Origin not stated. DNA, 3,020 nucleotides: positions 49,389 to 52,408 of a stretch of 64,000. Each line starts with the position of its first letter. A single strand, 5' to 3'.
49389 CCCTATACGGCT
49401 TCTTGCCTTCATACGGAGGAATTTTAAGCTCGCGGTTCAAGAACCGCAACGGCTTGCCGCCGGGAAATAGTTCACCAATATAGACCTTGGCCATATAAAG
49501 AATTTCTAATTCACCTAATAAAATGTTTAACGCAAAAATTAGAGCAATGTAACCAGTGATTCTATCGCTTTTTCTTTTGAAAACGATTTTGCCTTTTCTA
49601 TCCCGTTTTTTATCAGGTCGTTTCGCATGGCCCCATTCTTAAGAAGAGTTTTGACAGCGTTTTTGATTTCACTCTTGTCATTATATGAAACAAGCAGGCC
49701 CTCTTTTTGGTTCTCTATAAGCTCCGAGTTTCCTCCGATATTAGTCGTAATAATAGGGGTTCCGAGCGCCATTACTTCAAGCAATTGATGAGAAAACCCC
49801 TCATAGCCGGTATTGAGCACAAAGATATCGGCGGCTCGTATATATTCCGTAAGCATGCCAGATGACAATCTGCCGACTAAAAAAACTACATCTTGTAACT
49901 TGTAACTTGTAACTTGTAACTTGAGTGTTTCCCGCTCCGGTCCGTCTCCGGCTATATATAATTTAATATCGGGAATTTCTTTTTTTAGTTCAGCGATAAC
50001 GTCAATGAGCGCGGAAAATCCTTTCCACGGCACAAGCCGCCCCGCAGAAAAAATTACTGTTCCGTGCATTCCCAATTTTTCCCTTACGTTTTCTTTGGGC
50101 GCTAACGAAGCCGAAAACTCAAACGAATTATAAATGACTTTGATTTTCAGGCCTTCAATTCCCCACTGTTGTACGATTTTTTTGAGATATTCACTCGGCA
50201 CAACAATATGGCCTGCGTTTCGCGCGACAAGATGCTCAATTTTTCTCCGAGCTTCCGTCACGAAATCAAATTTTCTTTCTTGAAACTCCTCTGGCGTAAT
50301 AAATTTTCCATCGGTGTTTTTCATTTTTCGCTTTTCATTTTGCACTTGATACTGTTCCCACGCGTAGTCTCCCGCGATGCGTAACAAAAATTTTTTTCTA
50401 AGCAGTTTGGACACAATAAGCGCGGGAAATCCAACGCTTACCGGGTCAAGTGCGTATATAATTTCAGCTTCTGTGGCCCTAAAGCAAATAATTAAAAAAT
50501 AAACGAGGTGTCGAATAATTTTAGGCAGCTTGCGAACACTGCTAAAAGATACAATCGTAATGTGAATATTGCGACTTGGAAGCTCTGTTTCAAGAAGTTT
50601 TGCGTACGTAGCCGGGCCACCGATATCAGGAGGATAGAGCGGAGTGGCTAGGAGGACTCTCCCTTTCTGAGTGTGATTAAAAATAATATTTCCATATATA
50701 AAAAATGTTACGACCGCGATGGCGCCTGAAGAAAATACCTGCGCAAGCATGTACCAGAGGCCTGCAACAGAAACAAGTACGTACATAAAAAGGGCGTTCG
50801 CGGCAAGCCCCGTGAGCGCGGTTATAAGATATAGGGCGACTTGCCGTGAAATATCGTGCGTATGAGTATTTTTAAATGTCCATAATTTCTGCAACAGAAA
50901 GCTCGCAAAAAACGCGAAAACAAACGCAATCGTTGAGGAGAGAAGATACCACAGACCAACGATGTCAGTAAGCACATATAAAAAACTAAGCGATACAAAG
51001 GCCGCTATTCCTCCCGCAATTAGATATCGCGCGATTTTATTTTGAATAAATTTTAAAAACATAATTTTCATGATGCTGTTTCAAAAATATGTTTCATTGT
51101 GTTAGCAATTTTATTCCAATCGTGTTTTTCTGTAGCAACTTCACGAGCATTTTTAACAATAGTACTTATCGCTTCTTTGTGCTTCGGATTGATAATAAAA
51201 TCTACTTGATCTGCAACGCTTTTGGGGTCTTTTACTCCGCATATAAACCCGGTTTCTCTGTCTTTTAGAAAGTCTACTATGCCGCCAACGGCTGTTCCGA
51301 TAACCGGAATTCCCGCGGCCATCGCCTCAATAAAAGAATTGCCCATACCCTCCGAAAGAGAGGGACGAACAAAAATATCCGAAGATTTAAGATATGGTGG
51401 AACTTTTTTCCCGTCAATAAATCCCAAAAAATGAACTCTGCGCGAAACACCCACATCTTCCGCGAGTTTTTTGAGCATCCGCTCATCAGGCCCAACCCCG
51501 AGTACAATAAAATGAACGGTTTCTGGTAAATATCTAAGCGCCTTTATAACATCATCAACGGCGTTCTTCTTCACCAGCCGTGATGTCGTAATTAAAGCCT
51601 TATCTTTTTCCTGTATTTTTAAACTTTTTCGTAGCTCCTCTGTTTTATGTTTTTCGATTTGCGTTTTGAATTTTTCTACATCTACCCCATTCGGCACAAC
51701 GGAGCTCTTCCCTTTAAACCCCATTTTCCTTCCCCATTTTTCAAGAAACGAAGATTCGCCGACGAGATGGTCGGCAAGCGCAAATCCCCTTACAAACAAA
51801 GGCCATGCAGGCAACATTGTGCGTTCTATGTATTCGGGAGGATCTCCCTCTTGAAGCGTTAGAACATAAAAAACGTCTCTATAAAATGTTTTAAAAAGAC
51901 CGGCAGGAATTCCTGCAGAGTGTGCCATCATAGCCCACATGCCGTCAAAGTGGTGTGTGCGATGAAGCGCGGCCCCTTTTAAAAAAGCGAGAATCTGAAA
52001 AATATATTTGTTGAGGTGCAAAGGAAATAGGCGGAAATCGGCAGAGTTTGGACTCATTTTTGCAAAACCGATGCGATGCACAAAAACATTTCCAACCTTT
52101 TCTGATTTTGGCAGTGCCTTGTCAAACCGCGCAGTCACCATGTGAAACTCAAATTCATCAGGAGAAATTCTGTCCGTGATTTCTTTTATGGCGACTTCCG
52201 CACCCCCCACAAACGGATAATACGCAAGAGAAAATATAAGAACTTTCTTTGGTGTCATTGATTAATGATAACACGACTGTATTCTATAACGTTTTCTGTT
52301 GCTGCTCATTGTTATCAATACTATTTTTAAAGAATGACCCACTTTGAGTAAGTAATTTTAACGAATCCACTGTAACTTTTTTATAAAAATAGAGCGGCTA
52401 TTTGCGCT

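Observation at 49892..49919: Third copy of the CTTGTAA x4 heptanucleotide tract in a second glycosyltransferase (GtrA-GT4 fusion)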

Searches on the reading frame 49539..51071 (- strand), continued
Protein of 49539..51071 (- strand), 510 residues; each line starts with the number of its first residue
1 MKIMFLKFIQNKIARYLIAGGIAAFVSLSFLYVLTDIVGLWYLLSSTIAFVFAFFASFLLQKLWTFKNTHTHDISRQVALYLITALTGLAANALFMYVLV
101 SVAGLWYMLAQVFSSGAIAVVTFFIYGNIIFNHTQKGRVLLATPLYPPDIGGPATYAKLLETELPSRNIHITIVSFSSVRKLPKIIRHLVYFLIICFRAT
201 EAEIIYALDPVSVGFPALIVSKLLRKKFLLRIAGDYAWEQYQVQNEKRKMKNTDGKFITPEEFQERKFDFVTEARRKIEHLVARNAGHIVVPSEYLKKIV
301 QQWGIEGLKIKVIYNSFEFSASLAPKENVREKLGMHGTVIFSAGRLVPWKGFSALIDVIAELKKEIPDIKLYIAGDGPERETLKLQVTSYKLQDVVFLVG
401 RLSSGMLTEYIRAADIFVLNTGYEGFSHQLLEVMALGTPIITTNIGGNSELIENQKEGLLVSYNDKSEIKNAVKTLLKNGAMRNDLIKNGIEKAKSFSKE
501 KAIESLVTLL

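Call 28: find_related_loci(query=A1, collection=metagenome_contigs, flank=4000)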
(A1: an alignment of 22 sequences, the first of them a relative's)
Query A1 (507 aa) in metagenome_contigs; peptide patterns used: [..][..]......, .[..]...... (x = any residue, [..] = any of these).
600 stretches matched a pattern (row limit reached: there are more); 568 encode a relative of the query (tblastn E <= 1e-3); the best 80 are kept; 80 distinct loci.
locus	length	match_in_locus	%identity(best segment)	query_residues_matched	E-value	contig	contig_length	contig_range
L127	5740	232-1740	66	3-507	0e+0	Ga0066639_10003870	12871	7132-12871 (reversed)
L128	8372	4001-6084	59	1-507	0e+0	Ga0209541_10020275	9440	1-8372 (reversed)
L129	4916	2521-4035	58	7-507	0e+0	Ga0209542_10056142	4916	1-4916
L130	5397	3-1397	59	47-507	4e-171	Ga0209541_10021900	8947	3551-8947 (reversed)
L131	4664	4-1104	61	147-507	1e-147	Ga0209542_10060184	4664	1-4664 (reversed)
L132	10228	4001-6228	53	129-507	3e-131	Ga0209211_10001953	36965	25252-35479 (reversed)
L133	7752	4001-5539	43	10-507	7e-131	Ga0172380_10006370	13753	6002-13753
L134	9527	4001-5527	43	10-507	2e-130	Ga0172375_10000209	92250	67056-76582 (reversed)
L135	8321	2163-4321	54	135-507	3e-129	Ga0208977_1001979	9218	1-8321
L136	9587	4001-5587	41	12-507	7e-129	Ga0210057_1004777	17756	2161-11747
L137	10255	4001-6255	51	129-507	2e-127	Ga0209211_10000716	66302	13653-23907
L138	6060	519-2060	42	10-502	7e-127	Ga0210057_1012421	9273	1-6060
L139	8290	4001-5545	42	10-500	7e-126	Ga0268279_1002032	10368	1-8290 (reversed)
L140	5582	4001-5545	42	10-500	5e-126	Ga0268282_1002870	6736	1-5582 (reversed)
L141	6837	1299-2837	41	12-507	6e-126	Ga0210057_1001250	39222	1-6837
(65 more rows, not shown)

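Call 43: find_encoding_contigs(protein=P0134, flank=3000, max_places=3)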
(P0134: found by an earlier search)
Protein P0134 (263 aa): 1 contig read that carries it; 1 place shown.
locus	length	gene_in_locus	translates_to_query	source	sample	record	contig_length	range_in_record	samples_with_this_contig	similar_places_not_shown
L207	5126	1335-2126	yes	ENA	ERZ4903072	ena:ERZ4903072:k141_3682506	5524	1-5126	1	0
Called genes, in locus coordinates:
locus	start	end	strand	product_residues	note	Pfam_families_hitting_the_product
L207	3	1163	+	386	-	?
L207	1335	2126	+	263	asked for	PF04138:GtrA_DPMS_TM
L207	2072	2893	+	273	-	PF13439:Glyco_transf_4 (weak), PF00534:Glycos_transf_1, PF13692:Glyco_trans_1_4, PF13524:Glyco_trans_1_2 (weak)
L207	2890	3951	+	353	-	PF03016:Exostosin_GT47, PF24785:RXYLT1_C (weak)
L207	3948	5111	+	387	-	PF13579:Glyco_trans_4_4 (weak), PF20706:GT4-conflict, PF00534:Glycos_transf_1, PF13692:Glyco_trans_1_4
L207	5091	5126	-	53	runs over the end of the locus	-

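Call 44: find_encoding_contigs(protein=P0165, flank=3000, max_places=3)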
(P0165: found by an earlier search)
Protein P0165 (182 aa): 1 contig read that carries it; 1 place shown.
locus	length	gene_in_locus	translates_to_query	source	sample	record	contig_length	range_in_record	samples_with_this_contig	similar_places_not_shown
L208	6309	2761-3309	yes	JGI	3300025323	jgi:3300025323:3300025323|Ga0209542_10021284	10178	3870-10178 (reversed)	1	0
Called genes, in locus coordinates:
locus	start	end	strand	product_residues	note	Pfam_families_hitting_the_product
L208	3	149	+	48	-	?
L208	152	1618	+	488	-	PF00932:LTD, PF18911:PKD_4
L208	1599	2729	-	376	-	PF13439:Glyco_transf_4, PF13524:Glyco_trans_1_2 (weak), PF13692:Glyco_trans_1_4, PF00534:Glycos_transf_1, PF20706:GT4-conflict (weak)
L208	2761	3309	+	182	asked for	PF13439:Glyco_transf_4 (weak), PF13579:Glyco_trans_4_4 (weak)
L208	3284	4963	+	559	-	PF00534:Glycos_transf_1, PF20706:GT4-conflict, PF13692:Glyco_trans_1_4, PF13524:Glyco_trans_1_2, PF00534:Glycos_transf_1 (weak)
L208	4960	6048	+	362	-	PF13439:Glyco_transf_4, PF13579:Glyco_trans_4_4 (weak), PF20706:GT4-conflict, PF00534:Glycos_transf_1, PF13692:Glyco_trans_1_4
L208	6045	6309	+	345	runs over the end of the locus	PF00534:Glycos_transf_1, PF13692:Glyco_trans_1_4, PF13524:Glyco_trans_1_2 (faint)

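Call 46: find_encoding_contigs(protein=P0125, flank=2500, max_places=2)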
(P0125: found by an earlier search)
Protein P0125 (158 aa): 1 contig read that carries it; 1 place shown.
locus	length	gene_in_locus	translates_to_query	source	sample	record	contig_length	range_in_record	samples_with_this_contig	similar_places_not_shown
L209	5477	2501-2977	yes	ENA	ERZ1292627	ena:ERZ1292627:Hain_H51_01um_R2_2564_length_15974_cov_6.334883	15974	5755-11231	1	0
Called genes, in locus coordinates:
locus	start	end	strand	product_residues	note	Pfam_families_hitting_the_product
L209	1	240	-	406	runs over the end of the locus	PF08421:Methyltransf_13, PF13489:Methyltransf_23, PF08241:Methyltransf_11, PF08242:Methyltransf_12 (weak), PF08484:Methyltransf_14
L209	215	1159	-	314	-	PF01370:Epimerase, PF04321:RmlD_sub_bind (weak), PF16363:GDP_Man_Dehyd (faint)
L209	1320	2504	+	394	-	PF13439:Glyco_transf_4, PF13579:Glyco_trans_4_4, PF20706:GT4-conflict (weak), PF00534:Glycos_transf_1, PF13692:Glyco_trans_1_4, PF13524:Glyco_trans_1_2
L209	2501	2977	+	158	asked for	PF04138:GtrA_DPMS_TM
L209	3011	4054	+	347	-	PF13439:Glyco_transf_4, PF13579:Glyco_trans_4_4, PF20706:GT4-conflict (weak), PF00534:Glycos_transf_1, PF13692:Glyco_trans_1_4, PF13524:Glyco_trans_1_2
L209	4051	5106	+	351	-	PF03016:Exostosin_GT47, PF24785:RXYLT1_C (weak)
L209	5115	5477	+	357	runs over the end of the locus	PF13439:Glyco_transf_4 (weak), PF20706:GT4-conflict, PF00534:Glycos_transf_1, PF13692:Glyco_trans_1_4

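Call 47: find_encoding_contigs(protein=P0172, flank=2500, max_places=2)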
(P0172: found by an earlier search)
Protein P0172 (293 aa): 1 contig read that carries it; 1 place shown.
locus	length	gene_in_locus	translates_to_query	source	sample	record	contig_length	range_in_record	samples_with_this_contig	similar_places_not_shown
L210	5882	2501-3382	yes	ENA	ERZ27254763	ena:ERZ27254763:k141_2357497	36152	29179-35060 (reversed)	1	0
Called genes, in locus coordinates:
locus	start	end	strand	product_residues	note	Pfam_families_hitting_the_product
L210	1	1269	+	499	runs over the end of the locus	PF00932:LTD, PF00801:PKD, PF18911:PKD_4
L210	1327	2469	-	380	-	PF13439:Glyco_transf_4, PF13524:Glyco_trans_1_2 (weak), PF00534:Glycos_transf_1, PF13692:Glyco_trans_1_4, PF20706:GT4-conflict (weak)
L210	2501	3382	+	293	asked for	PF13439:Glyco_transf_4, PF13579:Glyco_trans_4_4, PF00534:Glycos_transf_1, PF13692:Glyco_trans_1_4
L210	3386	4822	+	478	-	PF00534:Glycos_transf_1, PF13524:Glyco_trans_1_2, PF13692:Glyco_trans_1_4, PF20706:GT4-conflict (faint), PF13579:Glyco_trans_4_4, PF13439:Glyco_transf_4, PF00534:Glycos_transf_1, PF13692:Glyco_trans_1_4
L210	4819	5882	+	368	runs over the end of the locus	PF13439:Glyco_transf_4, PF20706:GT4-conflict, PF00534:Glycos_transf_1, PF13692:Glyco_trans_1_4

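Call 58: list_cluster_members(proteins=[P0097, P0106, P0101, P0061, P0083, P0076, P0075, P0063, P0062, P0028])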
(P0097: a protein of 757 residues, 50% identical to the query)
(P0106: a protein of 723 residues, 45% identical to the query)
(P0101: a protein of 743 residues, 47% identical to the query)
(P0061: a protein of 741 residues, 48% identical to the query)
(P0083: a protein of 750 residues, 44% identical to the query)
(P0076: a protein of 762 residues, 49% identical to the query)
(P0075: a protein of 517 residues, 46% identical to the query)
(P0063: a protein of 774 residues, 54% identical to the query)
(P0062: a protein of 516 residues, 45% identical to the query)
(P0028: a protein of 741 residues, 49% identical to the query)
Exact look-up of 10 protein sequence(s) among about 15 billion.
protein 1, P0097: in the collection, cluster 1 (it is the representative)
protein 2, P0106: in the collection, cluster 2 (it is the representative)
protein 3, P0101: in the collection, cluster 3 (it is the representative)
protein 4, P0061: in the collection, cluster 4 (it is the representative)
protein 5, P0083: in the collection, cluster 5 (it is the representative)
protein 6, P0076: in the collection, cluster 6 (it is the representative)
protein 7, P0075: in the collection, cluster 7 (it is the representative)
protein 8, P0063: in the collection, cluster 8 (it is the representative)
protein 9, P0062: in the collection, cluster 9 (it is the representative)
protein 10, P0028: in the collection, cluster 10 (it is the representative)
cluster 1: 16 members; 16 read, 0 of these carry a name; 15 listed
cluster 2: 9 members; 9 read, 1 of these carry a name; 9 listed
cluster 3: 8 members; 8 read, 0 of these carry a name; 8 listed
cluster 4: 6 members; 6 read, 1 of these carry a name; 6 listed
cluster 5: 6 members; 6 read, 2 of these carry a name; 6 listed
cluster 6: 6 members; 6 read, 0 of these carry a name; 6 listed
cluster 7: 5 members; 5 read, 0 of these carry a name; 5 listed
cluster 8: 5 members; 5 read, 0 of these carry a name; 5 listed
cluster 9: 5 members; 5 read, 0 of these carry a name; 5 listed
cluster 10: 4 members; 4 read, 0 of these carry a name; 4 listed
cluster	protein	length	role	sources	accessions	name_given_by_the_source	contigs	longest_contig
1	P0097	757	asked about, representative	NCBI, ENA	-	-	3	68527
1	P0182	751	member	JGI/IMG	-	-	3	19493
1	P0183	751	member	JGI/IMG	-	-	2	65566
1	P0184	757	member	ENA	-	-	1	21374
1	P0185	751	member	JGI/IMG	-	-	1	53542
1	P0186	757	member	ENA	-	-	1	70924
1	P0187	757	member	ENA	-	-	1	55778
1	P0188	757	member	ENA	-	-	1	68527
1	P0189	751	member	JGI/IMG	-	-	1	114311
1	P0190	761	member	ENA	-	-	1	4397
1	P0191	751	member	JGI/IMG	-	-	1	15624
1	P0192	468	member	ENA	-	-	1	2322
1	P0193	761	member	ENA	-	-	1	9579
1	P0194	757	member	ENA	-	-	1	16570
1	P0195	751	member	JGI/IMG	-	-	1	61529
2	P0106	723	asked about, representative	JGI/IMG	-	-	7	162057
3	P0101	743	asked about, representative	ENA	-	-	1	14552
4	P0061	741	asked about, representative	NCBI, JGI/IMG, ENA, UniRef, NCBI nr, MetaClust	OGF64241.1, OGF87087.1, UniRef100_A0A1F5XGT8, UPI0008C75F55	hypothetical protein A2661_00655 [Candidatus Giovannonibacteria bacterium ... | Glycosyltransferase n=1 Tax=Candidatus Giovannonibacteria bacterium ... | MAG: hypothetical protein A2661_00655 [Candidatus Giovannonibacteria bacterium ...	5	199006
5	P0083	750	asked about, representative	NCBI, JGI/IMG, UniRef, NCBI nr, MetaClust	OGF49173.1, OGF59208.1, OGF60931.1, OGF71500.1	hypothetical protein A3G55_04430 [Candidatus Giovannonibacteria bacterium ... | Glycosyltransferase n=1 Tax=Candidatus Giovannonibacteria bacterium ... | MAG: hypothetical protein A2120_01810 [Candidatus Giovannonibacteria bacterium GWA2_45_15]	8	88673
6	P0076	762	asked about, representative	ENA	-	-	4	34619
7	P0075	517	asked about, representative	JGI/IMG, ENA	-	-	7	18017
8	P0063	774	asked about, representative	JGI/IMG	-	-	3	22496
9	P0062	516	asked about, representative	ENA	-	-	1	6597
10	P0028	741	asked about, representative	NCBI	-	-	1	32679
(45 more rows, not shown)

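Call 64: predict_structure(alignment_id=A1)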
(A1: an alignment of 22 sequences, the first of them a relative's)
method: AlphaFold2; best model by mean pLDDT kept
length: 507 residues; sequences in the alignment: 22
mean_pLDDT: 84.9   pTM: 0.74
mean pLDDT of the five models: 84.9, 84.3, 83.7, 82.8, 80.5
residues with pLDDT >= 90: 180; 70-90: 283; 50-70: 31; < 50: 13
segments of 3 or more residues with pLDDT < 50: 1-4, 144-150
pLDDT, mean of each block of 10 residues (from residue 1): 58 83 87 86 86 87 72 86 87 88 82 82 73 81 49 75 86 82 81 82 89 90 89 86 66 79 90 93 93 92 92 66 90 94 86 95 95 88 94 89 87 89 79 92 87 94 95 93 94 84 88
secondary structure, 60 per line:
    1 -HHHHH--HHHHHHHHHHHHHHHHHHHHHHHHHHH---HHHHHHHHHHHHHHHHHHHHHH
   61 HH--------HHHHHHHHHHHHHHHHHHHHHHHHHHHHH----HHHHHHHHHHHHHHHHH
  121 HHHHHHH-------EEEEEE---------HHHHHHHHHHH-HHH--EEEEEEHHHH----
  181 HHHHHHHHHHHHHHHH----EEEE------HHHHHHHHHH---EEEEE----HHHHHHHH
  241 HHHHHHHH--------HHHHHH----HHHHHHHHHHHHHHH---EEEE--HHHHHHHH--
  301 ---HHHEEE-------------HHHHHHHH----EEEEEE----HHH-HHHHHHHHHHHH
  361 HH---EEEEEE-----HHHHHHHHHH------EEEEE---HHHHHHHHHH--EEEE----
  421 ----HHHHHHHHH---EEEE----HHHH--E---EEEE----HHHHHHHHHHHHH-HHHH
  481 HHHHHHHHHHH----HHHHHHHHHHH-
elements in order: H2-6 H9-35 H39-62 H71-99 H104-127 E135-140 H150-160 E167-172 H173-176 H181-196 E201-204 H211-220 E224-228 H233-248 H257-262 H267-281 E285-288 H291-298 E307-309 H323-330 E335-340 H349-362 E366-371 H377-386 E393-397 H401-410 E413-416 H425-433 E437-440 H445-448 E455-458 H463-475 H477-491 H496-506
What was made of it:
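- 49892..49923 (-): Perfect heptanucleotide tract. It reads (CTTGTAA)x4.6 on the + strand and (AAGTTAC)n in the coding sense. It encodes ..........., residues ~383-394 of the GtrA-GT4 protein ('site B'). It maps to a helix and loop of the C-terminal Rossmann domain in the model (call 64).
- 49539..51071 (-): GtrA-GT4 fusion gene (510 aa). It has four N-terminal TM helices, a GT4 N domain and a GT4 C domain with EX7E (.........). Model has mean pLDDT 84.9 (call 64).
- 50317..50341 (-): Decayed heptamer tract ('site A') in the same gene. It encodes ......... just after GDYAWEQ. The model has a low-confidence loop here (call 64).
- On GT4 (GT-B fold) glycosyltransferase: The model has two beta-alpha-beta domains, pLDDT 84.9 (call 64).
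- On GtrA-like family (PF04138): Four long helices at 9-35, 39-62, 71-99 and 104-127 (call 64).
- Checked: In the AlphaFold model it forms most of helix 377-386 and the following loop, between strands 366-371 and 393-397, with block pLDDT 88-94 (call 64).
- Structural role: helix 377-386 plus loop, pLDDT 88-94 (call 64).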

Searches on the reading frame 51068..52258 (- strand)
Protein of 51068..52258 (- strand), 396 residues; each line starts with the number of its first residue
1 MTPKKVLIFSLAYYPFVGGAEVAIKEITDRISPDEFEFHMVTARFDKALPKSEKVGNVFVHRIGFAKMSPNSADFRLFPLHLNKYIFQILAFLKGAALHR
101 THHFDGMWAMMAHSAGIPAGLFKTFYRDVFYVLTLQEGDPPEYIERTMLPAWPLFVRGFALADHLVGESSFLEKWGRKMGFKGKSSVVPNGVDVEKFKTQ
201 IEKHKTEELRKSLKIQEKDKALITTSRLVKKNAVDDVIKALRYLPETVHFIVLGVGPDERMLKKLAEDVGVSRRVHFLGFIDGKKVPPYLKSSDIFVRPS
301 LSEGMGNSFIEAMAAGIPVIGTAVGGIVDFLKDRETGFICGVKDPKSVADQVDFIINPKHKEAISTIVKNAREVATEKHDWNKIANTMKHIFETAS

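Call 6: search_protein_families(library=pfam, proteins=[window:51068-52258:-], max_evalue=0.01)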
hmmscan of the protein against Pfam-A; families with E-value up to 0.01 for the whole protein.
window:51068-52258:- (396 aa): 6 families
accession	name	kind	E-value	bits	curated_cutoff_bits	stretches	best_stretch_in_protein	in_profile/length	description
PF00534.26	Glycos_transf_1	-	7.1e-38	130.3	26.4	1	206-372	2-170/172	Glycosyl transferases group 1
PF13692.12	Glyco_trans_1_4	-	4.5e-31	108.5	27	1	220-355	2-139/142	Glycosyl transferases group 1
PF13524.12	Glyco_trans_1_2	-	2.3e-09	37.8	25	1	239-388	7-142/144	Glycosyl transferase-like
PF13439.12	Glyco_transf_4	-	6.9e-09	36.4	28.5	1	17-196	1-170/170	Glycosyltransferase Family 4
PF20706.3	GT4-conflict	-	7.1e-08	32.3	26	1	233-339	220-324/385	Family 4 Glycosyltransferase in conflict systems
PF19892.4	DUF6365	-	0.004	16.6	32.5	1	233-302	204-266/404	Family of unknown function (DUF6365)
